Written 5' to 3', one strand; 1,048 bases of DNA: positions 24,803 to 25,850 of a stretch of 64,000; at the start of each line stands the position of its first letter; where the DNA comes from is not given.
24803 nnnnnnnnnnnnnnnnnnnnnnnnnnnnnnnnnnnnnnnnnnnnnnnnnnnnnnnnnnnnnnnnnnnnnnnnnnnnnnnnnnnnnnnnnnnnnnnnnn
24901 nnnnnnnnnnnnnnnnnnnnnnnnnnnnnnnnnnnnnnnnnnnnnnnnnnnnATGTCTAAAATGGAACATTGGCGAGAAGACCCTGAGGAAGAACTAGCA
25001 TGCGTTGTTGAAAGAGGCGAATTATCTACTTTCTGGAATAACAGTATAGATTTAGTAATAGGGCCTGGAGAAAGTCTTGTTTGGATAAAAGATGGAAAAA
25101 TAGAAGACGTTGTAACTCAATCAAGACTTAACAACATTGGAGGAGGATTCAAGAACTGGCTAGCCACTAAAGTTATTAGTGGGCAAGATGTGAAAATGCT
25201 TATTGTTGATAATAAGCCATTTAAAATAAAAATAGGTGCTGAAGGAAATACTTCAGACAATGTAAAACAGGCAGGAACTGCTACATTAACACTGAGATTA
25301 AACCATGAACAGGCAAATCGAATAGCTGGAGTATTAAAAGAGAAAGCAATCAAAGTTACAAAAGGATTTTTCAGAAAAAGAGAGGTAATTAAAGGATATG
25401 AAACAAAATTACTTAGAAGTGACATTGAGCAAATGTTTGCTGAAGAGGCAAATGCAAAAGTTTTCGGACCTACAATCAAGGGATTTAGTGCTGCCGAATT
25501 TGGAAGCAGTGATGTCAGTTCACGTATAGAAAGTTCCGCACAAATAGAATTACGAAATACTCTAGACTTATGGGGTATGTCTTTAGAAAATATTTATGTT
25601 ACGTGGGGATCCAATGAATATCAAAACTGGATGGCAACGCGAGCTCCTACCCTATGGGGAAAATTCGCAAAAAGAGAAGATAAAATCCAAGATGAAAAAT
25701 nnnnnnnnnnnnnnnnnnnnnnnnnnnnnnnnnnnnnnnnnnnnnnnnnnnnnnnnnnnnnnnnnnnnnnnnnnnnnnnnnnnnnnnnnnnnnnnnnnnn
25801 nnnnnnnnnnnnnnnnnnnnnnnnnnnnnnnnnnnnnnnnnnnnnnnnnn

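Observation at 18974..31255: Shared C-terminal '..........' peptide on three unrelated proteins of the island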

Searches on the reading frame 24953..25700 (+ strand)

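Call 65: search_protein_families(library=pfam, proteins=[window:24953-25700:+], max_evalue=10)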
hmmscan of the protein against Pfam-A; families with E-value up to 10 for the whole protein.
window:24953-25700:+ (249 aa): 1 family
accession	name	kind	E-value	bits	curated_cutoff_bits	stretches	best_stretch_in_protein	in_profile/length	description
PF07979.17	Intimin_C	-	0.49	11.3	27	1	208-241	33-67/101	Intimin C-type lectin domain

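Call 73: search_solved_structures(query=A8, max_evalue=10, show_alignments=1)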
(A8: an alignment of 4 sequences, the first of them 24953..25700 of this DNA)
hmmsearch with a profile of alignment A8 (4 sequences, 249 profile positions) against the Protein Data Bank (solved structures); distinct sequences matched with E-value up to 10: 0.
